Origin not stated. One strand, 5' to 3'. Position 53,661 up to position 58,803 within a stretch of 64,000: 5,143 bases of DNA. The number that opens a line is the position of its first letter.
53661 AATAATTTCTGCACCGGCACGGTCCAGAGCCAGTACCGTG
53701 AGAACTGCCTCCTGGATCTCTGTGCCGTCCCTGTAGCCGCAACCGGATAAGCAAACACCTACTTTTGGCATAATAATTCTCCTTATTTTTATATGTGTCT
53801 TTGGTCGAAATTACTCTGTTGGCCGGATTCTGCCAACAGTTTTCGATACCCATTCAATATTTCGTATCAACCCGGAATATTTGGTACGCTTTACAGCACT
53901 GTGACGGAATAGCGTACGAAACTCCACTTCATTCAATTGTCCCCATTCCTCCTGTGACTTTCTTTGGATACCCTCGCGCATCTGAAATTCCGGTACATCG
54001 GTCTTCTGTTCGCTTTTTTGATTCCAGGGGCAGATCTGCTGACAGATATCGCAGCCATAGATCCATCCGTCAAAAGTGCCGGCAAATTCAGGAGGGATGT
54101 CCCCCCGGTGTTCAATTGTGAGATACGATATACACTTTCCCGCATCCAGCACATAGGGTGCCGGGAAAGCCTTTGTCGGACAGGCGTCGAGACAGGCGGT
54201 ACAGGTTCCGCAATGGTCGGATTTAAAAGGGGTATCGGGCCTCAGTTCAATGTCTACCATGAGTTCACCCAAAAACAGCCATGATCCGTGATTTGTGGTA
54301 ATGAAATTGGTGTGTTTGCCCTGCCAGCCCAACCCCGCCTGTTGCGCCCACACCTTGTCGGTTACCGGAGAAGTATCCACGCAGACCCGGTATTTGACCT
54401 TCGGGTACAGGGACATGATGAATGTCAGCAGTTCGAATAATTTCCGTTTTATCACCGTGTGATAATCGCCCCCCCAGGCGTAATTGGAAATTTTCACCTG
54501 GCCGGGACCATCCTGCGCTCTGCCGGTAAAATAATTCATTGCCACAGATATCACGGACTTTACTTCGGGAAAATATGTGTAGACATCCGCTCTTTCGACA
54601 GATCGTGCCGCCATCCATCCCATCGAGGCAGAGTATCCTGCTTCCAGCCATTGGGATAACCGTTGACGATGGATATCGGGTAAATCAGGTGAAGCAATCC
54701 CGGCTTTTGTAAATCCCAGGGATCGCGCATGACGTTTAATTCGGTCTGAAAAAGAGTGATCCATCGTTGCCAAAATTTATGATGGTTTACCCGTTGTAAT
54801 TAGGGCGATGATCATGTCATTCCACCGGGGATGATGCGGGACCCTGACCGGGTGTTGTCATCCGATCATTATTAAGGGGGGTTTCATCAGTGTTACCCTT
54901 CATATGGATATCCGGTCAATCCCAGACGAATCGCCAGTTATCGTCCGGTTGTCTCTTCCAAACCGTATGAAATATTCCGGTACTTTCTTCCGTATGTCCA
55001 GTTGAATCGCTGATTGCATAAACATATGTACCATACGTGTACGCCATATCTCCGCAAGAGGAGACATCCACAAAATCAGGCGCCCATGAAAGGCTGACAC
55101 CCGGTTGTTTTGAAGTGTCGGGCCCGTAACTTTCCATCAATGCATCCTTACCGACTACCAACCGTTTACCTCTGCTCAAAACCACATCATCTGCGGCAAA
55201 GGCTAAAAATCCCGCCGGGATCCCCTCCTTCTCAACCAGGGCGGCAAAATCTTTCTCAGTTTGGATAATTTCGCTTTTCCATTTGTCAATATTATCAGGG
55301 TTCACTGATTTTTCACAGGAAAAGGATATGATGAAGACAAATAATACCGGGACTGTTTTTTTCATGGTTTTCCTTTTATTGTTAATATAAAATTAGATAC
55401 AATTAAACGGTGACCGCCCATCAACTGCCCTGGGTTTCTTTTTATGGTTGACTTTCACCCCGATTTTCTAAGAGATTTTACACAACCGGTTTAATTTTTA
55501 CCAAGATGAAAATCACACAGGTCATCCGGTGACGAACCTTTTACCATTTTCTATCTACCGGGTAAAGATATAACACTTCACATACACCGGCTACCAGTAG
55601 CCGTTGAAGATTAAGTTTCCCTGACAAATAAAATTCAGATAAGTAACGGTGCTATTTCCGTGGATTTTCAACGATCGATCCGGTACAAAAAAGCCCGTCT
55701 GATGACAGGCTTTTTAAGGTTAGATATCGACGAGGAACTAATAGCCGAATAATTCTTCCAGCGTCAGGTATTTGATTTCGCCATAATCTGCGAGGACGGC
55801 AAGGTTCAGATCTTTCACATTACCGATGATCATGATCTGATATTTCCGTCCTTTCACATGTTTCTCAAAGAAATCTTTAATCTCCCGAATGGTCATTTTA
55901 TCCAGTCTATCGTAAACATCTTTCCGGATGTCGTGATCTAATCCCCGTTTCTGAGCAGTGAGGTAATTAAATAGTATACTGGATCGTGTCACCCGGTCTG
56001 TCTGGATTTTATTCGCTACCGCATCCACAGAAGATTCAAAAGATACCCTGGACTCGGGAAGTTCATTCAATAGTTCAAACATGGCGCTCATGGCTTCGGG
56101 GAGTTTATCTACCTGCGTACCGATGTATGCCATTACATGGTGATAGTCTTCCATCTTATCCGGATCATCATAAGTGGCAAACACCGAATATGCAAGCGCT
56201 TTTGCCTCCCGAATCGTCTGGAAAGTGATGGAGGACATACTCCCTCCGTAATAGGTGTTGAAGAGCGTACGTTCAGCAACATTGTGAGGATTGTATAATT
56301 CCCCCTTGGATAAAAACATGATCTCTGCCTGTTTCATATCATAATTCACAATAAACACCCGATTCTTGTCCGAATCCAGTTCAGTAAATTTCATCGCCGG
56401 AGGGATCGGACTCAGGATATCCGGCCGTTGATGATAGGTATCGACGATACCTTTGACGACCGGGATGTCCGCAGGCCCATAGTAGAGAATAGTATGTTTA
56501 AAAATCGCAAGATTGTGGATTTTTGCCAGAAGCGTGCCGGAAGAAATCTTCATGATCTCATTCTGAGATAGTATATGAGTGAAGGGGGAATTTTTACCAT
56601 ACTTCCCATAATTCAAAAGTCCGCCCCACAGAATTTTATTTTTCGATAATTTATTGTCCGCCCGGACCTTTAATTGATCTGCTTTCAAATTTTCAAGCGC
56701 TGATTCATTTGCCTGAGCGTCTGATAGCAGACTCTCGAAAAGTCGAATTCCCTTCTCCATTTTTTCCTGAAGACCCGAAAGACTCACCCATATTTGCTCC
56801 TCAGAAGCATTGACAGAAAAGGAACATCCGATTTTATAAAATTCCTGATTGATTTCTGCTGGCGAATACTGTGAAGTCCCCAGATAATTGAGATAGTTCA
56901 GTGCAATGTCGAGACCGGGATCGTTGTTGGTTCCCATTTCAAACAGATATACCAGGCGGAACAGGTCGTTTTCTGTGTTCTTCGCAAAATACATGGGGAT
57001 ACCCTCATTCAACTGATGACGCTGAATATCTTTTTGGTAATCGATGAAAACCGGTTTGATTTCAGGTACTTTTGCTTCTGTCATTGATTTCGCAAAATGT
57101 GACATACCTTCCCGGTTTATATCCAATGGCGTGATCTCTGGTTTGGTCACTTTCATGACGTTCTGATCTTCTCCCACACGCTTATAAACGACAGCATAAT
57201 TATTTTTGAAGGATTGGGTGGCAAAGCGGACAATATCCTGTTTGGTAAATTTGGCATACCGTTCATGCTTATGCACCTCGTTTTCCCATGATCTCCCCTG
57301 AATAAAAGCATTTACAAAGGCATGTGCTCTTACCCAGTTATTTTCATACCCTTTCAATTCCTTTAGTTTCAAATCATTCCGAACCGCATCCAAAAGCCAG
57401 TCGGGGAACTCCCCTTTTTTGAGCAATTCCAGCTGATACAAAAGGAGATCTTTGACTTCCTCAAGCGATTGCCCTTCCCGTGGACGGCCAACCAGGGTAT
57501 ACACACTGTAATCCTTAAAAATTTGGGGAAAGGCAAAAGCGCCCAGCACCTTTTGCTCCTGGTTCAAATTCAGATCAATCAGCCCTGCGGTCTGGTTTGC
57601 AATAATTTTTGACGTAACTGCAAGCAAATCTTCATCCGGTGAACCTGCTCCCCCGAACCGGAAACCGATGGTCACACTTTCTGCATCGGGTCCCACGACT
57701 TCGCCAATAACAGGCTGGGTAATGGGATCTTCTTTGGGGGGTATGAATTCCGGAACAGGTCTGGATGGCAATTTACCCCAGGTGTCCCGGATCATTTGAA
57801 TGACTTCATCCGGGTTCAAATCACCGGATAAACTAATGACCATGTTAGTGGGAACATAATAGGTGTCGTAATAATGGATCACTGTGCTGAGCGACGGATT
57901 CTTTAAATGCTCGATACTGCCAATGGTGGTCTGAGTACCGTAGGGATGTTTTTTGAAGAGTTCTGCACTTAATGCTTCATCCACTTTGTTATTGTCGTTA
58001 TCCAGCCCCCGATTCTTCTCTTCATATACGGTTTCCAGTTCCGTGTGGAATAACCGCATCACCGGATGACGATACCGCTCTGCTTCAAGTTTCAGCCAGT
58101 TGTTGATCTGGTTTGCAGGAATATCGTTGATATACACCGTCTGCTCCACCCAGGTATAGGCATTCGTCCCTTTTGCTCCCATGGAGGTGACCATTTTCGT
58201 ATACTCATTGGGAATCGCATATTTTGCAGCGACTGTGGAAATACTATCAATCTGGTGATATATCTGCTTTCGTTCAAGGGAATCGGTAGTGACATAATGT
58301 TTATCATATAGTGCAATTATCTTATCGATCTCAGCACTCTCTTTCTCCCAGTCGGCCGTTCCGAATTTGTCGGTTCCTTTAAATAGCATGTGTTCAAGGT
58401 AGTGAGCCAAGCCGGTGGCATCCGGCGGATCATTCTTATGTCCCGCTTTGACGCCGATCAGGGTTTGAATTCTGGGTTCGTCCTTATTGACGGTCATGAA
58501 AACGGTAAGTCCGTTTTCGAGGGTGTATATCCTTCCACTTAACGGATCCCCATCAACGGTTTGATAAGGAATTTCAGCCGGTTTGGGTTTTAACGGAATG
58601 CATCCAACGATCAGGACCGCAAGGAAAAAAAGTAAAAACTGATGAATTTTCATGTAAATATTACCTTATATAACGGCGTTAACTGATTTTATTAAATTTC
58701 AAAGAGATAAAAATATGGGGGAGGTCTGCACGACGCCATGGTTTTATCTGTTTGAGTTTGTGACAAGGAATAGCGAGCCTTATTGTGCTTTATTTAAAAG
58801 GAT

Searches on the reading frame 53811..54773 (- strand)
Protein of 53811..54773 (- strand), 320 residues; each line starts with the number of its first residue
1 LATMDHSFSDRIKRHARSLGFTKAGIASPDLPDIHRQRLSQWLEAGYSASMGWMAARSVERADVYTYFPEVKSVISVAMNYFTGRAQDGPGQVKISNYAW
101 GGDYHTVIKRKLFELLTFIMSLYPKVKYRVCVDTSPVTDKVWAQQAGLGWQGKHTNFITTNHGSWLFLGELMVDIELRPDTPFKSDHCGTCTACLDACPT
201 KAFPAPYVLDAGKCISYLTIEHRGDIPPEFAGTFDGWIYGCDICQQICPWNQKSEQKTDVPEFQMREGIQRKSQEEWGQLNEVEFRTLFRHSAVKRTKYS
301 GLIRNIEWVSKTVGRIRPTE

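Call 69: search_protein_families(library=pfam, proteins=[window:53811-54773:-], max_evalue=0.001)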
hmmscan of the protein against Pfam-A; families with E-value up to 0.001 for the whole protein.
window:53811-54773:- (320 aa): 5 families
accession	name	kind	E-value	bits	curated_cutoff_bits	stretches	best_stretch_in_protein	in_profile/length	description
PF13484.11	Fer4_16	-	5.8e-23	81.9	30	1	187-251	1-66/66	4Fe-4S double cluster binding domain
PF08331.15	QueG_DUF1730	-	2.5e-21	75.8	25.1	1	61-134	1-77/77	Epoxyqueuosine reductase QueG, DUF1730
PF13187.11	Fer4_9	-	6.1e-05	23.4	27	0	181-202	34-51/52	4Fe-4S dicluster domain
PF00037.32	Fer4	-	0.00064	19.9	21.1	0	185-202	5-22/24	4Fe-4S binding domain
PF13237.11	Fer4_10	-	0.00079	19.7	25.5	0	185-199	39-53/53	4Fe-4S dicluster domain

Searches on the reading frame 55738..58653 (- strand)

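Call 69: search_protein_families(library=pfam, proteins=[window:55738-58653:-], max_evalue=0.001)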
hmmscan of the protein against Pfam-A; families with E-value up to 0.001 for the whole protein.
window:55738-58653:- (971 aa): 2 families
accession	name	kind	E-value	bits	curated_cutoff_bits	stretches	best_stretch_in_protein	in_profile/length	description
PF05193.26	Peptidase_M16_C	-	1.2e-33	116.9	23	2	258-426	7-179/181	Peptidase M16 inactive domain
PF00675.25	Peptidase_M16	-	3.3e-22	79.4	22.3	2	61-107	12-58/149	Insulinase (Peptidase family M16)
